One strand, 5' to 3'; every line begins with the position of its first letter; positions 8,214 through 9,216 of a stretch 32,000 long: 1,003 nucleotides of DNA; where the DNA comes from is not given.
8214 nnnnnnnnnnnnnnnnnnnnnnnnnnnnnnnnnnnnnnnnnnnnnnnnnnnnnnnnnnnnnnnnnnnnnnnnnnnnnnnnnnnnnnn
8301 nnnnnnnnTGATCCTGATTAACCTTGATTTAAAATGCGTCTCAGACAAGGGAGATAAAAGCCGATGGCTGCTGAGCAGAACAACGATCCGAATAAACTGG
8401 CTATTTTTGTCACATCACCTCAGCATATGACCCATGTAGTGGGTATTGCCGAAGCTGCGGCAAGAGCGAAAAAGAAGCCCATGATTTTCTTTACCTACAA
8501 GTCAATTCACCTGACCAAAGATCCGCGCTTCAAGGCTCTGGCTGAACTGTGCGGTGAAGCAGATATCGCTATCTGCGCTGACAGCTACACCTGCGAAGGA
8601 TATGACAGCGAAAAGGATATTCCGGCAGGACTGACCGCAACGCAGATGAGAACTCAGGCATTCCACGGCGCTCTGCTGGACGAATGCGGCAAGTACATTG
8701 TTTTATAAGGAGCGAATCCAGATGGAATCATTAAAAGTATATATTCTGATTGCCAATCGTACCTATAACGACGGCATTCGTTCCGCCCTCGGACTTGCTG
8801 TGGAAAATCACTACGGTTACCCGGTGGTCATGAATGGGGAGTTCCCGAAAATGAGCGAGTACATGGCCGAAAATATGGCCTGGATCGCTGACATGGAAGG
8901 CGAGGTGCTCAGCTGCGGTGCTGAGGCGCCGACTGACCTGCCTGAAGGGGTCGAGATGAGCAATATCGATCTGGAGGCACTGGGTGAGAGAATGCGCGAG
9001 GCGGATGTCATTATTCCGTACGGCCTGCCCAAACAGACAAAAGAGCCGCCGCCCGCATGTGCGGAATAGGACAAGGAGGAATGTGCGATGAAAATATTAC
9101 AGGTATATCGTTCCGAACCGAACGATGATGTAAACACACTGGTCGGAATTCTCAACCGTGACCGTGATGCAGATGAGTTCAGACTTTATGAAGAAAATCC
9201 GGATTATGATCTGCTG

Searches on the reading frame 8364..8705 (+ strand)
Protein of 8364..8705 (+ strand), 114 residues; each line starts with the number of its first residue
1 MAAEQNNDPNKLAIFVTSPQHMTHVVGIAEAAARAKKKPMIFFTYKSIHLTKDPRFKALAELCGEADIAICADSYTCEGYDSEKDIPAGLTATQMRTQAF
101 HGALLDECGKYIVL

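Call 51: search_protein_families(library=pfam, alignment_id=A4, max_evalue=0.01)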
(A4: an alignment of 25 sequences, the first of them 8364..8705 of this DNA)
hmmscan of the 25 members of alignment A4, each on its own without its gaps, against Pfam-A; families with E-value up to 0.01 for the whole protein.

A. member 1, window:8364-8705:+ (114 aa): 0 families

B. families by the number of members that match (of 25 scanned): 24 families
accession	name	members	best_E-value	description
PF00881.29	Nitroreductase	1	2.6e-23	Nitroreductase family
PF01206.22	TusA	1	3.8e-23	Sulfurtransferase TusA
PF08242.18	Methyltransf_12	1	6.5e-15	Methyltransferase domain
PF13649.12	Methyltransf_25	1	5.4e-13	Methyltransferase domain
PF13489.12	Methyltransf_23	1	2e-12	Methyltransferase domain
PF14512.11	TM1586_NiRdase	1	6.1e-12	Putative TM nitroreductase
PF13847.12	Methyltransf_31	1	3.1e-11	Methyltransferase domain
PF04191.18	PEMT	1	1.1e-10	Phospholipid methyltransferase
PF08241.18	Methyltransf_11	1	3.1e-10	Methyltransferase domain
PF04140.19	ICMT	1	3.6e-09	Isoprenylcysteine carboxyl methyltransferase (ICMT) family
PF02353.26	CMAS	1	6.2e-08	Mycolic acid cyclopropane synthetase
PF13508.13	Acetyltransf_7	1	1.5e-07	Acetyltransferase (GNAT) domain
PF01739.24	CheR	1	1.2e-06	CheR methyltransferase, SAM binding domain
PF08003.17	Methyltransf_9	1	2.4e-06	Protein of unknown function (DUF1698)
PF00891.24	Methyltransf_2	1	5.4e-06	O-methyltransferase domain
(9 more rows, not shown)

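Call 79: search_protein_families(library=pfam, proteins=[window:8364-8705:+], max_evalue=1)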
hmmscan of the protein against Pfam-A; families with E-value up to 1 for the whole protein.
window:8364-8705:+ (114 aa): 1 family
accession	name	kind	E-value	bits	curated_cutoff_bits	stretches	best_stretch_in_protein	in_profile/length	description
PF14094.11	DUF4272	-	0.23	11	27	1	49-92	141-184/208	Domain of unknown function (DUF4272)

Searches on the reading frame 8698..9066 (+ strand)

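Call 7: search_protein_families(library=pfam, proteins=[window:8698-9066:+], max_evalue=0.001)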
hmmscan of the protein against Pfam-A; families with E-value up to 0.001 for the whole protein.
window:8698-9066:+ (123 aa): 0 families

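Call 79: search_protein_families(library=pfam, proteins=[window:8698-9066:+], max_evalue=1)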
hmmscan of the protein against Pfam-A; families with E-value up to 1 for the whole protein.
window:8698-9066:+ (123 aa): 1 family
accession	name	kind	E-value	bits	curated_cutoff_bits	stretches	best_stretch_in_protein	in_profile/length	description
PF19783.5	DUF6268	-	0.17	11.3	22.8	1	18-45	128-155/279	Domain of unknown function (DUF6268)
